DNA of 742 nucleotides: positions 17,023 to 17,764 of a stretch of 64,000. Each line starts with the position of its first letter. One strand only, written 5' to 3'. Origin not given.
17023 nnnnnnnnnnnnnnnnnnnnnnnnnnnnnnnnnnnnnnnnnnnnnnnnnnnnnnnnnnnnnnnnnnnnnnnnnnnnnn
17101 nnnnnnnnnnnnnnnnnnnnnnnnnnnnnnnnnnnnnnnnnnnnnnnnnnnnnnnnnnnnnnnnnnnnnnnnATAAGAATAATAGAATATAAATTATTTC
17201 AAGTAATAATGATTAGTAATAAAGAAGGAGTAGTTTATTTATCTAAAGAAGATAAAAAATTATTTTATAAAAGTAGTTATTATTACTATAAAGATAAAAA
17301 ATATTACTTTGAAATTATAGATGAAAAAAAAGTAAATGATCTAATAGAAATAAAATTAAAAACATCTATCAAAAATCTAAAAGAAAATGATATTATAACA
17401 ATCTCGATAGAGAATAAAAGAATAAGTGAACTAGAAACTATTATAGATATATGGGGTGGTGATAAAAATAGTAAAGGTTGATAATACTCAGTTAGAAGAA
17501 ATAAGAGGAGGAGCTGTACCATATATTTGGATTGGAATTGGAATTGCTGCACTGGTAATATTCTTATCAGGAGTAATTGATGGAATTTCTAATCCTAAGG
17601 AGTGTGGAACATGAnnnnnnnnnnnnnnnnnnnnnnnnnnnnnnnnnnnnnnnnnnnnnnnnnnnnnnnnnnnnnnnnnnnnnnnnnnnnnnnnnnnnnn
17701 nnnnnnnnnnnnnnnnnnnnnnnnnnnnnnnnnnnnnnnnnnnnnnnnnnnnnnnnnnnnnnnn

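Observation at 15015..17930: Compact double-glycine two-peptide export locus whose peptide genes are missed by the ORF track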

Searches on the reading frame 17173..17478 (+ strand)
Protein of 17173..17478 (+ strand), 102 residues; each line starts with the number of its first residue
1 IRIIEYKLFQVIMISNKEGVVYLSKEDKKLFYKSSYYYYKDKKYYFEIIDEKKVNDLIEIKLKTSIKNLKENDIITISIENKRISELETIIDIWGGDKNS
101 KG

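Call 76: predict_structure(alignment_id=A8)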
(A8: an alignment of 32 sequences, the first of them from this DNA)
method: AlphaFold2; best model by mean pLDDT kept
length: 102 residues; sequences in the alignment: 32
mean_pLDDT: 87.4   pTM: 0.72
mean pLDDT of the five models: 87.4, 87.2, 87.1, 87.0, 86.3
residues with pLDDT >= 90: 76; 70-90: 6; 50-70: 18; < 50: 2
segments of 3 or more residues with pLDDT < 50: none
pLDDT, mean of each block of 10 residues (from residue 1): 87 97 96 95 97 97 94 97 67 54 49
secondary structure, 60 per line:
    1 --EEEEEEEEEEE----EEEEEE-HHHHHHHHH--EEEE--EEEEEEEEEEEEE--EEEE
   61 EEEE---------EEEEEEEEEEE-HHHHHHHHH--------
elements in order: E3-13 E18-23 H25-33 E36-39 E42-54 E57-64 E74-84 H86-94

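Call 78: fold_search(model_id=the predicted structure, library=pdb)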
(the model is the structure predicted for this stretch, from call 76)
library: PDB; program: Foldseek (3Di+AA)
matches with E <= 10: 529; with E <= 0.001: 0
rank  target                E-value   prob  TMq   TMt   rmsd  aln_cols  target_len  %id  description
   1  8hdz_A                3.0e-02  0.99  0.42  0.07   8.8        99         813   16  Monkeypox virus DNA replication holoenzyme F8, A22 and E4 complex in an apo form (released 2023-11-15)
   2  5vmm_E                8.0e-02  0.51  0.29  0.12  14.2       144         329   14  Staphylococcus aureus IsdB bound to human hemoglobin (released 2017-11-15)
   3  3s48_A                9.9e-02  0.41  0.28  0.22  14.5       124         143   13  Human Alpha-Haemoglobin Complexed with the First NEAT Domain of IsdH from Staphylococcus aureus (released 2012-05-23)
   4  3s48_B                1.0e-01  0.38  0.28  0.22  14.8       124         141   13  Human Alpha-Haemoglobin Complexed with the First NEAT Domain of IsdH from Staphylococcus aureus (released 2012-05-23)
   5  1rz0_A                1.4e-01  0.25  0.24  0.17  12.8       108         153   13  Flavin reductase PheA2 in native state (released 2004-04-06)
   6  2moq_MODEL_1_A        1.9e-01  0.20  0.26  0.20  14.7       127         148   14  Solution Structure and Molecular determinants of Hemoglobin Binding of the first NEAT Domain of IsdB in Staphy (released 2014-07-02)
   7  2f1l                  2.1e-01  0.77  0.39  0.27   6.0        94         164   14  CRYSTAL STRUCTURE OF A PUTATIVE 16S RIBOSOMAL RNA PROCESSING PROTEIN RIMM (PA3744) FROM PSEUDOMONAS AERUGINOSA AT 2.46 A (released 2006-02-28)
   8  8hpa_A                2.4e-01  0.82  0.39  0.06   8.8        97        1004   14  Monkeypox virus DNA replication holoenzyme F8, A22 and E4 complex in a DNA binding form (released 2024-01-31)
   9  8hm0_A                2.8e-01  0.87  0.42  0.07   8.9        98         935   15  F8-A22-E4 complex of MPXV in trimeric form (released 2023-05-31)
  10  3chq                  2.9e-01  0.80  0.37  0.09   5.7        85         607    9  Crystal structure of leukotriene a4 hydrolase in complex with N5-[4-(phenylmethoxy)phenyl]-L-glutamine (released 2008-04-22)
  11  5n2e                  3.1e-01  0.87  0.42  0.06   4.9        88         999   11  Structure of the E9 DNA polymerase from vaccinia virus (released 2017-11-29)
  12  3szk_F                3.1e-01  0.25  0.28  0.22  14.2       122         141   14  Crystal Structure of Human metHaemoglobin Complexed with the First NEAT Domain of IsdH from Staphylococcus aureus (released 2011-09-14)
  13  4kkt_B                3.3e-01  0.87  0.41  0.18   4.9        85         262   16  Crystal Structure of BesA (P21 form) (released 2013-07-10)
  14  1i0r_A                3.3e-01  0.41  0.33  0.23  13.6       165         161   11  CRYSTAL STRUCTURE OF FERRIC REDUCTASE FROM ARCHAEOGLOBUS FULGIDUS (released 2001-05-02)
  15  4f07_A                3.3e-01  0.16  0.23  0.17  12.5       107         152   10  Structure of the Styrene Monooxygenase Flavin Reductase (SMOB) from Pseudomonas putida S12 (released 2013-05-08)
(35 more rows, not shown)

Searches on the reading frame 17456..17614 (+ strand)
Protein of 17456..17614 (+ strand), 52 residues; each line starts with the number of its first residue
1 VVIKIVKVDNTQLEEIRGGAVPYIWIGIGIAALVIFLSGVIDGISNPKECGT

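Call 3: search_protein_families(library=pfam, proteins=[window:17456-17614:+], max_evalue=1)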
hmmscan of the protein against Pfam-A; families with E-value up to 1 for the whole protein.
window:17456-17614:+ (52 aa): 1 family
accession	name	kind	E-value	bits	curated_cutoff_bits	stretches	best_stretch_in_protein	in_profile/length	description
PF10439.15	Bacteriocin_IIc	-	0.033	14.6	27.1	1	9-44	8-40/59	Bacteriocin class II with double-glycine leader peptide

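Call 4: search_protein_families(library=ncbifam, proteins=[window:17456-17614:+], max_evalue=1)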
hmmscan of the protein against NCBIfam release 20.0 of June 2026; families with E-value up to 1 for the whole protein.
window:17456-17614:+ (52 aa): 2 families
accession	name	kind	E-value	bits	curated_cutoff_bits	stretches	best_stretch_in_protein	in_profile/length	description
TIGR03949.1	bact_IIb_cerein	subfamily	4.5e-06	26.4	21.5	1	6-44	2-45/45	class IIb bacteriocin, lactobin A/cerein 7B family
NF038034.1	lactGbeta_entB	subfamily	0.0044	17.2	37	1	10-45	3-37/38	lactococcin G-beta/enterocin 1071B family bacteriocin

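Call 64: find_homologous_proteins(query=window:17468-17611:+, max_evalue=0.1)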
Query seq(48 aa) (48 aa): 7 proteins with E <= 0.1 among 7 candidates.
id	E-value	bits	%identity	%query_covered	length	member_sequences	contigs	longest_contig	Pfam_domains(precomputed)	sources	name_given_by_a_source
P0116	2.7e-23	97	98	100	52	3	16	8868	-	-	-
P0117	3.9e-22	94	94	100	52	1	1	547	-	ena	-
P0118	2.6e-16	76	73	100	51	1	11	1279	-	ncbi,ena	-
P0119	3.1e-16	75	72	98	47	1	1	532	-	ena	-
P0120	3.5e-16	75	71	100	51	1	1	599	-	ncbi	-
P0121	1.3e-15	73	72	98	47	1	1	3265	-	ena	-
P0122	9.8e-15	71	68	98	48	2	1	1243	-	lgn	-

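Call 68: search_protein_families(library=ncbifam, alignment_id=A7, max_evalue=0.01)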
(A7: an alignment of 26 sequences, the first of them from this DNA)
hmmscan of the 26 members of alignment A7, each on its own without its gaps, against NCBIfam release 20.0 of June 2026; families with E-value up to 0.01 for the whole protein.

A. member 1, seq(48 aa): 2 families
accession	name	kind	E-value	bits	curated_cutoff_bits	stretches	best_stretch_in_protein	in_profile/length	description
TIGR03949.1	bact_IIb_cerein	subfamily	4.8e-06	26.3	21.5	1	2-40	2-45/45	class IIb bacteriocin, lactobin A/cerein 7B family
NF038034.1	lactGbeta_entB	subfamily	0.0035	17.5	37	1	6-41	3-37/38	lactococcin G-beta/enterocin 1071B family bacteriocin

B. families by the number of members that match (of 26 scanned): 4 families
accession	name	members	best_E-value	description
NF038034.1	lactGbeta_entB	22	5.9e-07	lactococcin G-beta/enterocin 1071B family bacteriocin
TIGR03949.1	bact_IIb_cerein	21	7.4e-09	class IIb bacteriocin, lactobin A/cerein 7B family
TIGR01847.1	bacteriocin_sig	1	0.0083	bacteriocin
NF033383.2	induct_EntF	1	0.0099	EntF family bacteriocin induction factor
